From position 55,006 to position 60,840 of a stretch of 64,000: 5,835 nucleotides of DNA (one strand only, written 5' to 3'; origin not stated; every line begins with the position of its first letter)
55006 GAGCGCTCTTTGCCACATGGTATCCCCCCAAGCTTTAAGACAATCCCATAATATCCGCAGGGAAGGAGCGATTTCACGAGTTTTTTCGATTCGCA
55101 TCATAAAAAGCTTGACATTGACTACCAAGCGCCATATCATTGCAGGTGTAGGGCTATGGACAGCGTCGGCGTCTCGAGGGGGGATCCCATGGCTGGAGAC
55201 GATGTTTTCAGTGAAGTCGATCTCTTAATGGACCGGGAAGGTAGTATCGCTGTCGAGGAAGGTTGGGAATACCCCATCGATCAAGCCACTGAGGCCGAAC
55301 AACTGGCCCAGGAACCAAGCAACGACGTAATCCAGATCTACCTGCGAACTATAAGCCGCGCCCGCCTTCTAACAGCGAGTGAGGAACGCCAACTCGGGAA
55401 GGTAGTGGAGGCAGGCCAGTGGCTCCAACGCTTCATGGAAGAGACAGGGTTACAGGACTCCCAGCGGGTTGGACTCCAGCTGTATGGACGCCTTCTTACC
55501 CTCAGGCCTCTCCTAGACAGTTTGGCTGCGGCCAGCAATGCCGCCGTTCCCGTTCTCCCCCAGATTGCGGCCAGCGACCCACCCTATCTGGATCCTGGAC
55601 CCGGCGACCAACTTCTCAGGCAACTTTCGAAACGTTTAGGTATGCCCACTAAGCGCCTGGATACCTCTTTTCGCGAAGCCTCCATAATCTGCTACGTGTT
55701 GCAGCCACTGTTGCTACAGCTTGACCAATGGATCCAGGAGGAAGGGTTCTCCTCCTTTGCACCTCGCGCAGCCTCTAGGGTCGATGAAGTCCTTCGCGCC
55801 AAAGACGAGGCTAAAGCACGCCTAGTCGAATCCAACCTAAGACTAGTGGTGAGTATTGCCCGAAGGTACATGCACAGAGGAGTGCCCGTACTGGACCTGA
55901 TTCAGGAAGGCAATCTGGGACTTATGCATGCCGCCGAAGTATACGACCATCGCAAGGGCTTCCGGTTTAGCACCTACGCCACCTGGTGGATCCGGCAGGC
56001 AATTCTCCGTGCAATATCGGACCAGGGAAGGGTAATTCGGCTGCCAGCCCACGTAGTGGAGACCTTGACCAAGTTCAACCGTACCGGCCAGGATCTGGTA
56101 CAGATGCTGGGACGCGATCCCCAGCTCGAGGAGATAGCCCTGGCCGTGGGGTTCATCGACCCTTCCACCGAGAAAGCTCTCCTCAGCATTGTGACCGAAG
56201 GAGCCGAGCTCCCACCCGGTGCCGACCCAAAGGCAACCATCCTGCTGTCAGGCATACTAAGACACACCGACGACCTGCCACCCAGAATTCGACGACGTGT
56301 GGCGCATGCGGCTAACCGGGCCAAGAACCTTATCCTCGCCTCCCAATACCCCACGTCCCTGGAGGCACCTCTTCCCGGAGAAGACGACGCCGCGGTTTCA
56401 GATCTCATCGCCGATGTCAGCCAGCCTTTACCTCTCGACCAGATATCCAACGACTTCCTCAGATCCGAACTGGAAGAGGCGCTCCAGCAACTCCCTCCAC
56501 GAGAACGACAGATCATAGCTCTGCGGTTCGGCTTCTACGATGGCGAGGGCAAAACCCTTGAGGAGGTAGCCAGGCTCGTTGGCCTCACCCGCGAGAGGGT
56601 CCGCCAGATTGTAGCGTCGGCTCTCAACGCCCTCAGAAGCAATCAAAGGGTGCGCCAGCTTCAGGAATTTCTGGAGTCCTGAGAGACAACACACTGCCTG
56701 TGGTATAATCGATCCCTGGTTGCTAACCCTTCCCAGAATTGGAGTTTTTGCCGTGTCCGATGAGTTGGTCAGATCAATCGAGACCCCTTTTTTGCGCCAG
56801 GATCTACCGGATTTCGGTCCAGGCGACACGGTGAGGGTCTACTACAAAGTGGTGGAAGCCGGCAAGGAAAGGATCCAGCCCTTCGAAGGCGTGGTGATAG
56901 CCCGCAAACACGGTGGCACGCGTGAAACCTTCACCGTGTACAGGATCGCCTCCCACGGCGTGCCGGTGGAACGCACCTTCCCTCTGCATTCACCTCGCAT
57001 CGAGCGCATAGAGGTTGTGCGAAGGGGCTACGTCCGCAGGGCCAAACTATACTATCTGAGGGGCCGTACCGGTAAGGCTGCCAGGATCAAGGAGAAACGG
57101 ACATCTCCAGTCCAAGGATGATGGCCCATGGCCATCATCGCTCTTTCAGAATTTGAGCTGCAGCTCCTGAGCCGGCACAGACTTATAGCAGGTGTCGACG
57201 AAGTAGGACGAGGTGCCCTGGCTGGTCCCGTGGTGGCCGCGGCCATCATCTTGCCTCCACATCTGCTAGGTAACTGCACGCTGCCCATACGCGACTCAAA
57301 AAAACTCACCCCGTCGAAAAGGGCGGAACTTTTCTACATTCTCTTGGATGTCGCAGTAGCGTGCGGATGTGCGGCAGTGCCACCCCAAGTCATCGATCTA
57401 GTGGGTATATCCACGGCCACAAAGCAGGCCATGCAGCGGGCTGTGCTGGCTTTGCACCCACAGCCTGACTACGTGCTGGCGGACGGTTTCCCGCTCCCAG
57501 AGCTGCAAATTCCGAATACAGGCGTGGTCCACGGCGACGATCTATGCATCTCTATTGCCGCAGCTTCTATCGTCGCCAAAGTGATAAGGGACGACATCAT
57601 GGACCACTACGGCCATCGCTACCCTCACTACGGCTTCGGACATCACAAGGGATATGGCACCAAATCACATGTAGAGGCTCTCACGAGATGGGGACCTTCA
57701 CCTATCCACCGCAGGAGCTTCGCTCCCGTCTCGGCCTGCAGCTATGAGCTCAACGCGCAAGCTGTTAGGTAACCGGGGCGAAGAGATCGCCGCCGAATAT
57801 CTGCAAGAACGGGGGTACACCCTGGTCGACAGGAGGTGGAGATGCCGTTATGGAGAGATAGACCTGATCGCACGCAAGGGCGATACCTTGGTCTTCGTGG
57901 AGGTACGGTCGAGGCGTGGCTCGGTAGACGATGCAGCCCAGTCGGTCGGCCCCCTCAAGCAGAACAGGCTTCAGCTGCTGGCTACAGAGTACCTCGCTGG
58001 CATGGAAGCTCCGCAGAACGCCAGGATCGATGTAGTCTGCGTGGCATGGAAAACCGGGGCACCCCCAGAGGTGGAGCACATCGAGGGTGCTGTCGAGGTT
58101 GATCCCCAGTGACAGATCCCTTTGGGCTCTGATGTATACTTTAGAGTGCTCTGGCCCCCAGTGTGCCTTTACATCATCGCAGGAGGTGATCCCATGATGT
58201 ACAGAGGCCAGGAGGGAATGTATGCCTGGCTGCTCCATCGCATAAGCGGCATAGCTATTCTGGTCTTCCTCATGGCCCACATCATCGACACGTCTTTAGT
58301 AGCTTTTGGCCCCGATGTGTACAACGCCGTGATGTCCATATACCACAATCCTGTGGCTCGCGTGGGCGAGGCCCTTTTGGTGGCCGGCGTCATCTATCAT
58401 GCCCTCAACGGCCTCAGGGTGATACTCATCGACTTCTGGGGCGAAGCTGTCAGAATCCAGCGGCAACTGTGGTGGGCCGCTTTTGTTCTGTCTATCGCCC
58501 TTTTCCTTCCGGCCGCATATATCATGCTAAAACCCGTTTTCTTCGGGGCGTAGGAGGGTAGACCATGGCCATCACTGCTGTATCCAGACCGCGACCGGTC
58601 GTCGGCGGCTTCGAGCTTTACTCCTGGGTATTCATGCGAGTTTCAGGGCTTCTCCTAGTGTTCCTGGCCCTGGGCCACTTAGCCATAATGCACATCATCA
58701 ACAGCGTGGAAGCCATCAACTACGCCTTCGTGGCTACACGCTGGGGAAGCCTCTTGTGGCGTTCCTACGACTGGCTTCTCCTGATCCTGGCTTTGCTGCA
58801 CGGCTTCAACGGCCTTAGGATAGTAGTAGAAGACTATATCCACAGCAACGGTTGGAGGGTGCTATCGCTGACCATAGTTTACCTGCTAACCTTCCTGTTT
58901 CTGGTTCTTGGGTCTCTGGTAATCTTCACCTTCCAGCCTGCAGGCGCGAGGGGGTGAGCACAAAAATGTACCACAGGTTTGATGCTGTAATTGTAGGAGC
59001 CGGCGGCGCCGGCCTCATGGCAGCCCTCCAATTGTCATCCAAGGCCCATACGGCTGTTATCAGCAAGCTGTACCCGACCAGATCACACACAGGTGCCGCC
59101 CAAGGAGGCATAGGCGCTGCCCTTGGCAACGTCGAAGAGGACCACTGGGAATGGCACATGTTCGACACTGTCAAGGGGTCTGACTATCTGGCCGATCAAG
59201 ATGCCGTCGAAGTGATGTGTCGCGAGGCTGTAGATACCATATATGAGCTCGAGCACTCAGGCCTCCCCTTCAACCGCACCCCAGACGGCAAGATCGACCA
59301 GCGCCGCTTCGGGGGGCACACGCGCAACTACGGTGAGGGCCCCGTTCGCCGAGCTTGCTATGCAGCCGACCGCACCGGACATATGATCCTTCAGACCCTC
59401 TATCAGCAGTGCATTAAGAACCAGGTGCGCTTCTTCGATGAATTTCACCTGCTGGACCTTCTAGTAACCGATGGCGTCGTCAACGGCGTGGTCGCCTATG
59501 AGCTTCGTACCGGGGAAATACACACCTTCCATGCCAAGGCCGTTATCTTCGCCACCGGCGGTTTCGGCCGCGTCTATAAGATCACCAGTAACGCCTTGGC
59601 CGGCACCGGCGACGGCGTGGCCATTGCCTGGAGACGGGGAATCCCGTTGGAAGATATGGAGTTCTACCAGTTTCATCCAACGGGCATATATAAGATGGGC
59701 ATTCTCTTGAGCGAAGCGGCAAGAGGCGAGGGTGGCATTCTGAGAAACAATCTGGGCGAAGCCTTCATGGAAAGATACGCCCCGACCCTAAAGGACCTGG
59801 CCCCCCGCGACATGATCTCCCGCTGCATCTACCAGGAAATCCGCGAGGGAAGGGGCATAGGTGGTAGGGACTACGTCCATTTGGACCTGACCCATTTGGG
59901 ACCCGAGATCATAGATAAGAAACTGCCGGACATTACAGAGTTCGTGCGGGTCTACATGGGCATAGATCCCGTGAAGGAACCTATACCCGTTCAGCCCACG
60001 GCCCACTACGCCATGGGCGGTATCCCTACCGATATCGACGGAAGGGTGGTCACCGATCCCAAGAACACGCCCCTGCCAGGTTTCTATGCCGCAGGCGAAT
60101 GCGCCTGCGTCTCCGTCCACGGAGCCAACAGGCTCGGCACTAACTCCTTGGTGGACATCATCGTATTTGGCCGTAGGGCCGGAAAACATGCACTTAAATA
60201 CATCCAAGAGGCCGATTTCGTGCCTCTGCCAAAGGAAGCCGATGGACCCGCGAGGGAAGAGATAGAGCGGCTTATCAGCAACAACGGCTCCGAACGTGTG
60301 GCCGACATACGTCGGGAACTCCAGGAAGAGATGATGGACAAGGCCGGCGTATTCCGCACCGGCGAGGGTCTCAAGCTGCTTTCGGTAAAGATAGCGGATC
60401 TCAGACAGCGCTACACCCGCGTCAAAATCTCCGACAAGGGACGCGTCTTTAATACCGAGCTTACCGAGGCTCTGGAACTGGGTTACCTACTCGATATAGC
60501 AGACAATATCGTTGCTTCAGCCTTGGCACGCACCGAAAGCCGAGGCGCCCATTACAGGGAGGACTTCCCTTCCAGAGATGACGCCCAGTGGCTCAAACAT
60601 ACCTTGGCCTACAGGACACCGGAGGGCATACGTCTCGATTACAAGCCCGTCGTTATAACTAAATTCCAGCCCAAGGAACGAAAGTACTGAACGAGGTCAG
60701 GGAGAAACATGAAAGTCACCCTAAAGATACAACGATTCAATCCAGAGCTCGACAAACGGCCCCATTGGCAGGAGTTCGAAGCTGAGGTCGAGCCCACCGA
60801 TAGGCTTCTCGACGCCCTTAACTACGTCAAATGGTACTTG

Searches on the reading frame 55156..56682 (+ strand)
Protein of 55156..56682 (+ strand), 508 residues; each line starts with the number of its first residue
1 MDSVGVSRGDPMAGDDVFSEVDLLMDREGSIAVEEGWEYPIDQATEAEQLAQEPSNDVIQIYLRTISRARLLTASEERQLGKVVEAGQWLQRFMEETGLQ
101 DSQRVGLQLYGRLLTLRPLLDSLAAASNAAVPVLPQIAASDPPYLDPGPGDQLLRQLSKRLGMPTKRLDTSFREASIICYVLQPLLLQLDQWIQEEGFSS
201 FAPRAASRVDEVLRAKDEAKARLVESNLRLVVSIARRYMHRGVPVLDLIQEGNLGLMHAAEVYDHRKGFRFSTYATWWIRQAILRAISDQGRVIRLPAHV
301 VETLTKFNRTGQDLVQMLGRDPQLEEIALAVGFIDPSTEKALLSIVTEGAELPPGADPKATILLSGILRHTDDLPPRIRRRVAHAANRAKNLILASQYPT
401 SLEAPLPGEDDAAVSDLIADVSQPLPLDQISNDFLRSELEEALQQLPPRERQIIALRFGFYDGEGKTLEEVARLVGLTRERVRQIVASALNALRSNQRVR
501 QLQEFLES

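Call 85: search_protein_families(library=pfam, proteins=[window:55156-56682:+])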
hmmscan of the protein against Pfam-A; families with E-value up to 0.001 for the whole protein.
window:55156-56682:+ (508 aa): 5 families
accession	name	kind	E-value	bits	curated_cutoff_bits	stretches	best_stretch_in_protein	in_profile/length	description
PF04542.20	Sigma70_r2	-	4e-23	81.4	24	1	223-292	1-70/71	Sigma-70 region 2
PF04545.22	Sigma70_r4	-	1.8e-18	66.2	24.1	1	442-494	1-49/50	Sigma-70, region 4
PF04539.22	Sigma70_r3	-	2.3e-11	44.1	25.3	0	302-332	1-31/78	Sigma-70 region 3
PF00140.25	Sigma70_r1_2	-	5.8e-08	33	22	1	57-87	1-31/34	Sigma-70 factor, region 1.2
PF08281.18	Sigma70_r4_2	-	1.4e-06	28.2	25.7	1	438-491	3-52/54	Sigma-70, region 4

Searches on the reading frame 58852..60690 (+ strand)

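Call 85: search_protein_families(library=pfam, proteins=[window:58852-60690:+])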
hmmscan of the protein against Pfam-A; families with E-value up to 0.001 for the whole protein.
window:58852-60690:+ (612 aa): 5 families
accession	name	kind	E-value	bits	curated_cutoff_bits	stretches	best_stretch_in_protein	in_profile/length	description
PF00890.30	FAD_binding_2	-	4.2e-114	382.4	20.4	1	44-433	1-414/414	FAD binding domain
PF02910.25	Succ_DH_flav_C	-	2.5e-46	157.3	20.8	1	487-612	1-130/130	Fumarate reductase flavoprotein C-term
PF01266.30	DAO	-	7.1e-10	39.4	27.9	1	44-240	1-207/353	FAD dependent oxidoreductase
PF03486.20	HI0933_like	-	4e-07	30.2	50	0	44-69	2-27/244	HI0933-like protein Rossmann domain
PF07992.20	Pyr_redox_2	-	6.1e-06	26.3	26.1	0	44-70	2-29/291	Pyridine nucleotide-disulphide oxidoreductase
